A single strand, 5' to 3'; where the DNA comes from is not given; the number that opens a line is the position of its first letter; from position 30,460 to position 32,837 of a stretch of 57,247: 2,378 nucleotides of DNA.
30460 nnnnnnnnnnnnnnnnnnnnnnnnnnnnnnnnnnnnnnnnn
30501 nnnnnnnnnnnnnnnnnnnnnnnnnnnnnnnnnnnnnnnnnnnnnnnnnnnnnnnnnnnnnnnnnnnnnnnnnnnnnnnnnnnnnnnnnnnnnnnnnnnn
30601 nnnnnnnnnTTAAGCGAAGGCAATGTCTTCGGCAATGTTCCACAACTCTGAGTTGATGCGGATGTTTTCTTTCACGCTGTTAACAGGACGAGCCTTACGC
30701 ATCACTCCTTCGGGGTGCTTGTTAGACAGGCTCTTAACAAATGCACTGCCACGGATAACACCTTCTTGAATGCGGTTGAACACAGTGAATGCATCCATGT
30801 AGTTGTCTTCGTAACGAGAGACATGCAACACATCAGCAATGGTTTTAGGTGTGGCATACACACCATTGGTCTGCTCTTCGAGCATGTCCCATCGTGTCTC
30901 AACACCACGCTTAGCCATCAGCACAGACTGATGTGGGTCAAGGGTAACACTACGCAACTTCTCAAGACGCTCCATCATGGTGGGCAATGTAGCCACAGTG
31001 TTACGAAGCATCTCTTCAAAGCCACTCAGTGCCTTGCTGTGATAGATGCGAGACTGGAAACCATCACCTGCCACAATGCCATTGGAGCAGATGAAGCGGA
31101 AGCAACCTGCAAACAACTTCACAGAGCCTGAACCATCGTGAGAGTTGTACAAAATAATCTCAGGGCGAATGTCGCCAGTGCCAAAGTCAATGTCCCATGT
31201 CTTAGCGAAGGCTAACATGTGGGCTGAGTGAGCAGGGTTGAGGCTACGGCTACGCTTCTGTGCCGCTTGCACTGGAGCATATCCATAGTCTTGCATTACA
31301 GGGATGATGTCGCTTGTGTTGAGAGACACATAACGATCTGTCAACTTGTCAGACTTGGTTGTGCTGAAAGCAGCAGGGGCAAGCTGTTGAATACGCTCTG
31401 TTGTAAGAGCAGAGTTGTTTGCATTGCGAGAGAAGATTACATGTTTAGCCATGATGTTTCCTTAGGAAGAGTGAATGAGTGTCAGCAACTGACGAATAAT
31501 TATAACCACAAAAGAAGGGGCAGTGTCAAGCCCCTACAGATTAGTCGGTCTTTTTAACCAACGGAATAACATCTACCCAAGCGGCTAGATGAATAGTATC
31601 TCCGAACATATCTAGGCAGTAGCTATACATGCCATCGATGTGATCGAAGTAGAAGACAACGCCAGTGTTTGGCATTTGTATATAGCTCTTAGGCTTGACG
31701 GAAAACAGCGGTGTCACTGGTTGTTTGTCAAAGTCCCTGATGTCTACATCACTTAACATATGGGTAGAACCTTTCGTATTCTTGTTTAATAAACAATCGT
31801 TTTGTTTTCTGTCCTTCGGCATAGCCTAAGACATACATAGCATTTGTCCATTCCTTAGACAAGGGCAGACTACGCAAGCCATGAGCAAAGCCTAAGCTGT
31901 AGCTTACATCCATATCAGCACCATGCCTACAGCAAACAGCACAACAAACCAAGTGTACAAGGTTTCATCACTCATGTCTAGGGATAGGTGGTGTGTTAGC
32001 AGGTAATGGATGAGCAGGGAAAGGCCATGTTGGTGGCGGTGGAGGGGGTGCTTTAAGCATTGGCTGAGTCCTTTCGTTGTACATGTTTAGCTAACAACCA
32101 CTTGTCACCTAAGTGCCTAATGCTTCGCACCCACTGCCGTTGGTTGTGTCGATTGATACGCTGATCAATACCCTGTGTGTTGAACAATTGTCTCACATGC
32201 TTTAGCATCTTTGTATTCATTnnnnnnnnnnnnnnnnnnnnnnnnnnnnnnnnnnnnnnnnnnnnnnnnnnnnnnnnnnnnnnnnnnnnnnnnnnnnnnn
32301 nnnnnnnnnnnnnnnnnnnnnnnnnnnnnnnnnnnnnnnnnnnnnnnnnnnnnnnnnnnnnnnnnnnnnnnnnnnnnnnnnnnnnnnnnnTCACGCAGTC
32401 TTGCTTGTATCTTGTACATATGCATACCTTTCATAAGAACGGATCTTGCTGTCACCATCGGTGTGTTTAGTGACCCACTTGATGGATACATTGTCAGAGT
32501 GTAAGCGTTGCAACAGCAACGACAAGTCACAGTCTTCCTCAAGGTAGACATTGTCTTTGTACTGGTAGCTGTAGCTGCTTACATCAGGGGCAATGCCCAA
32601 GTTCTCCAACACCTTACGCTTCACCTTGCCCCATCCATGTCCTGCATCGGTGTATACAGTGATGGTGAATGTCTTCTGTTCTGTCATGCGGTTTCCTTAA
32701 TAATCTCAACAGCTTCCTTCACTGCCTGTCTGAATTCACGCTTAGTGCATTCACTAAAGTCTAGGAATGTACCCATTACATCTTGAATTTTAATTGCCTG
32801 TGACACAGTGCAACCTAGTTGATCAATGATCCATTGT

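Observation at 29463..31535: A promoter-delimited early unit opens with DUF932 and an intact ADP-ribosylglycohydrolase: candidate counter-defence module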

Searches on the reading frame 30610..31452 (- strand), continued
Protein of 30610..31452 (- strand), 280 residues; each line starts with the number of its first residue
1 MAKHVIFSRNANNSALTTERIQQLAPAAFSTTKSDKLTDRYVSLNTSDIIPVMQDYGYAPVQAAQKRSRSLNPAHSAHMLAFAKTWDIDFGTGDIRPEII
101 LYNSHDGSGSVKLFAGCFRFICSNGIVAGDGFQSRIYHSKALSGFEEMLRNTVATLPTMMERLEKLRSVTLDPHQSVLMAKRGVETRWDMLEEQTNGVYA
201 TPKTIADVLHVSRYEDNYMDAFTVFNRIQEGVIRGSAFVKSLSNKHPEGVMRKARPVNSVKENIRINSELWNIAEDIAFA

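Call 55: fold_search(model_id=the predicted structure, library=pdb)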
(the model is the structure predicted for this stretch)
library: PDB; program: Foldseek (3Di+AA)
matches with E <= 10: 275; with E <= 0.001: 0
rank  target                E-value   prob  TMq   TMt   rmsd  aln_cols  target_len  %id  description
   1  4e81_B                1.1e-01  0.08  0.13  0.15  17.5       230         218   11  Crystal structure of the substrate binding domain of E.coli DnaK in complex with a short apidaecin peptide (released 2012-05-30)
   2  5bnc_A                1.3e-01  0.08  0.12  0.13  14.7       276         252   10  Structure of heme binding protein MSMEG_6519 from Mycobacterium smegmatis (released 2015-10-21)
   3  6n45_A                1.7e-01  0.11  0.16  0.20  16.7       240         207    8  Crystal structure of the cryptic polo box domain of human activated Plk4 variant 1 (released 2019-09-04)
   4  5bnc_B                1.7e-01  0.08  0.13  0.14  15.9       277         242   10  Structure of heme binding protein MSMEG_6519 from Mycobacterium smegmatis (released 2015-10-21)
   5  4r5l_C                2.7e-01  0.06  0.13  0.15  17.0       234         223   10  Crystal structure of the DnaK C-terminus (Dnak-SBD-C) (released 2014-09-10)
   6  6eyv_B                2.8e-01  0.02  0.12  0.09  22.7       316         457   10  Crystal structure of the pyoverdine maturation protein PvdP in complex with the mock substrates L-tyrosine and zinc. (released 2018-08-01)
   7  4r5j_D                3.0e-01  0.04  0.12  0.14  18.3       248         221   10  Crystal structure of the DnaK C-terminus (Dnak-SBD-A) (released 2014-09-10)
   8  6zhi_B                4.5e-01  0.03  0.12  0.15  18.1       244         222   10  Structure of the Plasmodium falciparum Hsp70-x substrate binding domain in complex with hydrophobic peptide (released 2020-09-09)
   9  4r5i_A                4.8e-01  0.04  0.13  0.15  18.3       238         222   12  Crystal structure of the DnaK C-terminus with the substrate peptide NRLLLTG (released 2014-09-10)
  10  4r5l_A                6.4e-01  0.04  0.13  0.16  18.3       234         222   13  Crystal structure of the DnaK C-terminus (Dnak-SBD-C) (released 2014-09-10)
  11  4y4s                  7.2e-01  0.02  0.12  0.20  16.4       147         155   14  Crystal Structure of Y75A HasA dimer from Yersinia pseudotuberculosis (released 2015-08-12)
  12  6yfe_AA               8.7e-01  0.06  0.13  0.23  16.7       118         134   11  Virus-like particle of Beihai levi-like virus 19 (released 2020-09-02)
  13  7qoo_P                8.7e-01  0.03  0.14  0.16  20.8       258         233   11  Structure of the human inner kinetochore CCAN complex (released 2022-06-08)
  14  8cti_B                1.1e+00  0.07  0.12  0.12  10.8        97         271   12  Cryo-EM structure of human METTL1-WDR4-tRNA(Val) complex (released 2022-12-07)
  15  6yfe_AB               1.2e+00  0.05  0.12  0.23  16.6       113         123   12  Virus-like particle of Beihai levi-like virus 19 (released 2020-09-02)
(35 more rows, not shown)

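Call 77: fold_search(model_id=the predicted structure, library=viral)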
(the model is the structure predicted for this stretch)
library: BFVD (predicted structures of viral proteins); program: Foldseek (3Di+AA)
matches with E <= 10: 527; with E <= 0.001: 18
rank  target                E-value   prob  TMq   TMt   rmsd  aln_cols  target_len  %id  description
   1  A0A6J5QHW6            2.1e-34  1.00  0.57  0.57   7.0       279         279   68  DUF945 domain-containing protein [uncultured Caudovirales phage]
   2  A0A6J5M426            2.8e-06  1.00  0.40  0.43   8.6       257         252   15  DUF932 domain-containing protein [uncultured Caudovirales phage]
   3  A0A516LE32            3.3e-06  1.00  0.39  0.33   8.2       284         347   14  (no name in the UniProt tables at hand)
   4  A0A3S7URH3            2.3e-05  1.00  0.33  0.30  15.8       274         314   14  (no name in the UniProt tables at hand)
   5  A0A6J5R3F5            4.2e-05  1.00  0.40  0.35   8.7       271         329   16  LGT_TIGR03299, phage/plasmid-like protein TIGR03299 [uncultured Caudovirales phage]
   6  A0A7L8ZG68            6.8e-05  1.00  0.30  0.26  14.3       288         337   14  (no name in the UniProt tables at hand)
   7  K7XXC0                9.1e-05  1.00  0.38  0.32   9.3       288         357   10  (no name in the UniProt tables at hand)
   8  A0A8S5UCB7            1.0e-04  1.00  0.39  0.36   8.9       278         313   12  Uncharacterized protein [Siphoviridae sp. ctgN495]
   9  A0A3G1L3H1            2.2e-04  0.98  0.24  0.24  16.0       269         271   14  Putative alpha/beta hydrolase [Synechococcus phage S-CBWM1]
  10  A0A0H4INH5            2.5e-04  0.99  0.29  0.19  13.2       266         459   13  Uncharacterized protein [Stenotrophomonas phage IME-SM1]
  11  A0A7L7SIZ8            2.8e-04  1.00  0.33  0.30   9.6       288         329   12  (no name in the UniProt tables at hand)
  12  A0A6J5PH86            3.0e-04  1.00  0.36  0.32  12.5       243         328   14  DUF932 domain-containing protein [uncultured Caudovirales phage]
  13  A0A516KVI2            3.1e-04  1.00  0.38  0.37   8.1       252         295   16  (no name in the UniProt tables at hand)
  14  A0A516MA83            3.3e-04  1.00  0.32  0.30  11.8       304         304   13  (no name in the UniProt tables at hand)
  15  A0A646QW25            4.0e-04  1.00  0.42  0.37   8.4       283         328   13  (no name in the UniProt tables at hand)
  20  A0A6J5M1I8            1.3e-03  0.99  0.36  0.33  11.2       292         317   11  LGT_TIGR03299, phage/plasmid-like protein TIGR03299 [uncultured Caudovirales phage]
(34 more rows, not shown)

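Call 82: search_protein_families(library=pfam, proteins=[L155:8054-9151:+, L151:5807-6235:+, L137:8000-8233:+], max_evalue=0.01)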
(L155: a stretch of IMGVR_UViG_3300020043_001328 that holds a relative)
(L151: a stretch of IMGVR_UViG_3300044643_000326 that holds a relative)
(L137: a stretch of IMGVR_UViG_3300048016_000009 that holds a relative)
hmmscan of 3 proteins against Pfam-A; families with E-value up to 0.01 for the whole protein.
L155:8054-9151:+ (365 aa): 0 families

L151:5807-6235:+ (142 aa): 0 families

L137:8000-8233:+ (77 aa): 2 families
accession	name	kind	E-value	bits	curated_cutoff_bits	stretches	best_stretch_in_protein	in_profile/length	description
PF00462.30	Glutaredoxin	-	2.6e-14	53.6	22.9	1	3-62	1-60/60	Glutaredoxin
PF05768.20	Glrx-like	-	0.0016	19.2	26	1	3-60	2-58/77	Glutaredoxin-like domain (DUF836)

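Call 90: search_dna_similar(query=window:30610-31452:-, collection=plasmids, mode=protein, max_rows=15, max_evalue=0.001)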
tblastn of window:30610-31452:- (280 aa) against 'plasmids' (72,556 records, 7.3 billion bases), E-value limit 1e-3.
The search stops at 5000 records and this limit was reached: more records match than are counted here, and every count below describes the 5000 best-scoring records only.
Records with a match: at least 5000; places in all: 5358; records where one place covers at least 80% of the query: 5000.
Best place of each record, by identity: <60% 5000.
By first word of the organism name: Escherichia 2834; Klebsiella 1664; Salmonella 156; Shigella 121; Enterobacter 52; Burkholderia 47; Serratia 38; Citrobacter 33; Raoultella 10; Yersinia 6; and 19 more.
By predicted mobility (MOB-suite, as given by PLSDB): conjugative 4524; mobilizable 346; non-mobilizable 130.
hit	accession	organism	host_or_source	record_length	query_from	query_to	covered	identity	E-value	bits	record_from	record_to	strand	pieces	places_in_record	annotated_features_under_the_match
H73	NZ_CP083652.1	Citrobacter amalonaticus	-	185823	12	278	95%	33.6%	1e-35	142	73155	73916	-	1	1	DUF932 domain-containing protein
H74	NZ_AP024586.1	Citrobacter amalonaticus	-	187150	12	278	95%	33.6%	1e-35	142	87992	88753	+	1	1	DUF932 domain-containing protein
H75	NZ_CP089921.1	Rahnella victoriana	single cell,soil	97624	2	277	99%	32.2%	8e-34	137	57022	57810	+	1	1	DUF932 domain-containing protein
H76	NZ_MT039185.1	Serratia proteamaculans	-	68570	12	278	95%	33.2%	6e-35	140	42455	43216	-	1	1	DUF932 domain-containing protein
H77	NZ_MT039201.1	Serratia proteamaculans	-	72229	12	278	95%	33.2%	6e-35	140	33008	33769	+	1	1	DUF932 domain-containing protein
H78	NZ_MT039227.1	Yersinia frederiksenii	-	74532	12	278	95%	33.2%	6e-35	140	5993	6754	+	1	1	DUF932 domain-containing protein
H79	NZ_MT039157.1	Serratia entomophila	-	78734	12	278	95%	33.2%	6e-35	140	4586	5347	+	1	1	DUF932 domain-containing protein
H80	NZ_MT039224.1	Serratia proteamaculans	-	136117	12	278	95%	33.2%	6e-35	140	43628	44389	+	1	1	DUF932 domain-containing protein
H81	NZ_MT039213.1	Serratia proteamaculans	-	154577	12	278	95%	33.2%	6e-35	140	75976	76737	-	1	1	DUF932 domain-containing protein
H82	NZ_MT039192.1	Serratia proteamaculans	-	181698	12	278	95%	32.8%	3e-34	138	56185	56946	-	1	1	DUF932 domain-containing protein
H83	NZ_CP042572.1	Enterobacter hormaechei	Whole organism,Shower 3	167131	12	276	95%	33.1%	4e-34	137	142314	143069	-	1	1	DUF932 domain-containing protein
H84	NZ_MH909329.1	Leclercia adecarboxylata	Nanjing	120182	12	277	95%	32.6%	2e-33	135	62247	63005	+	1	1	DUF932 domain-containing protein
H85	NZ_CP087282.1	Leclercia adecarboxylata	pig feed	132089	12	277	95%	32.6%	3e-33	135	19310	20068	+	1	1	DUF932 domain-containing protein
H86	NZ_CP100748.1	Salmonella enterica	Homo sapiens,stool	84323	12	276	95%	32.7%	4e-34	137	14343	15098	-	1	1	DUF932 domain-containing protein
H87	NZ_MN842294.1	Leclercia adecarboxylata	-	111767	12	276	95%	32.7%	7e-33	134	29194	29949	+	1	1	DUF932 domain-containing protein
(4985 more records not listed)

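Call 92: get_annotated_region(hit=H86, flank=7000)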
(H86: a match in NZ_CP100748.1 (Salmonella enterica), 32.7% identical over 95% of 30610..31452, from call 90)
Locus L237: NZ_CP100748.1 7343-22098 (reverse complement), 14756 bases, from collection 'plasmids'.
description: Salmonella enterica subsp. enterica serovar Montevideo strain R17.4849 plasmid pR17.4849_84k, complete sequence
organism: Salmonella enterica (NCBI taxid 115981)
taxonomy: Bacteria; Pseudomonadota; Gammaproteobacteria; Enterobacterales; Enterobacteriaceae; Salmonella; Salmonella enterica
host: -; source: Homo sapiens,stool; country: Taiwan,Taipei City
typing (MOB-suite, as given by PLSDB): non-mobilizable; replicon rep_cluster_2335; mating-pair formation MPF_F
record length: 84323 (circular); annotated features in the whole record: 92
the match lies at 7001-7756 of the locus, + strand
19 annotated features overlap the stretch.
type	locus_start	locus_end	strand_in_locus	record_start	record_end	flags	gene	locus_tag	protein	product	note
CDS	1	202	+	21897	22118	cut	-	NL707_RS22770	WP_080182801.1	hypothetical protein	-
CDS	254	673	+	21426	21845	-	-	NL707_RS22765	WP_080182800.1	DUF1380 family protein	-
CDS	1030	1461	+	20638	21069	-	-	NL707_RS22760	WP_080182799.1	antirestriction protein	-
CDS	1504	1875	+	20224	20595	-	-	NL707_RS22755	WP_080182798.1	hypothetical protein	-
CDS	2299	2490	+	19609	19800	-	-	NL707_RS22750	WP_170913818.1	hypothetical protein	-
CDS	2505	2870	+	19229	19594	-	-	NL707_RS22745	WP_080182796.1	hypothetical protein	-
CDS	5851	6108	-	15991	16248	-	-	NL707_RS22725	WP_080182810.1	DUF2767 family protein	-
CDS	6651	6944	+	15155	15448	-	-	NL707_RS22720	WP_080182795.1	hypothetical protein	-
CDS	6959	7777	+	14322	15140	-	-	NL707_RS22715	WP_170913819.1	DUF932 domain-containing protein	-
CDS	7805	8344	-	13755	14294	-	-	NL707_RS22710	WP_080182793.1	lytic transglycosylase domain-containing protein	-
CDS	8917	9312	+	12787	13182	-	-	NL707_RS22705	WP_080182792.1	relaxosome protein TraM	-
CDS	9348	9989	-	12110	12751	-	-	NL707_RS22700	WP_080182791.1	Arc family DNA-binding protein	-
CDS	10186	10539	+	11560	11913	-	-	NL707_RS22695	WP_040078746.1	type IV conjugative transfer system pilin TraA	-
CDS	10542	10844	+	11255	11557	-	traL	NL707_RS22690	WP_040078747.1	type IV conjugative transfer system protein TraL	-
CDS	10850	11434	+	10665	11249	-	-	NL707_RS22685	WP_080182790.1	TraE/TraK family type IV conjugative transfer system protein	-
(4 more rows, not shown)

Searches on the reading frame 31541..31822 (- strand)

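Call 4: search_protein_families(library=pfam, proteins=[window:31541-31822:-], max_evalue=0.01)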
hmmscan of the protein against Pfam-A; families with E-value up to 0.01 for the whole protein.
window:31541-31822:- (93 aa): 0 families

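Call 5: search_protein_families(library=phrogs, proteins=[window:31541-31822:-], max_evalue=0.001)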
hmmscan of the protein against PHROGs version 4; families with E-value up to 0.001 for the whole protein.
window:31541-31822:- (93 aa): 1 family
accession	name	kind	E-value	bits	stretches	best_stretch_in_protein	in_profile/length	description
phrog_4101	-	unknown function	0.00027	21.9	1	53-75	27-48/80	-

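Call 40: search_protein_families(library=ncbifam, proteins=[window:31541-31822:-], max_evalue=0.01)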
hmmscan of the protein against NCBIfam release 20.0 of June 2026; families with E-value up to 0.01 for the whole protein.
window:31541-31822:- (93 aa): 0 families

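Call 41: search_protein_families(library=padloc, proteins=[window:31541-31822:-], max_evalue=0.01)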
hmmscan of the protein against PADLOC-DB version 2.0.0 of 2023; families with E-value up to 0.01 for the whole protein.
window:31541-31822:- (93 aa): 0 families

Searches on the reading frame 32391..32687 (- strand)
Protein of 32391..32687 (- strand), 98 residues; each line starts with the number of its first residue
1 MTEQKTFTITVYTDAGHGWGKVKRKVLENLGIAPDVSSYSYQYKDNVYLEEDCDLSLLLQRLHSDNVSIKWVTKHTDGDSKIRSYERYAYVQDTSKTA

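Call 22: search_protein_families(library=pfam, proteins=[window:32391-32687:-], max_evalue=0.05)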
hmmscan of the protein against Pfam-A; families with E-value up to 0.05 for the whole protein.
window:32391-32687:- (98 aa): 1 family
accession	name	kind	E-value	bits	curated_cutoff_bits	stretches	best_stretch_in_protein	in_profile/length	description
PF23550.1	zf_Tbcl_Rhp7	-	0.0084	16.1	27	0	4-17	11-24/39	DNA repair protein rhp7 treble clef domain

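Call 40: search_protein_families(library=ncbifam, proteins=[window:32391-32687:-], max_evalue=0.01)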
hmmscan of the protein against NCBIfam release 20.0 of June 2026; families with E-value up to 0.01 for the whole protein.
window:32391-32687:- (98 aa): 0 families

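Call 41: search_protein_families(library=padloc, proteins=[window:32391-32687:-], max_evalue=0.01)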
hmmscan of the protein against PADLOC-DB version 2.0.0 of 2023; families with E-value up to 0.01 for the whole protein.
window:32391-32687:- (98 aa): 0 families
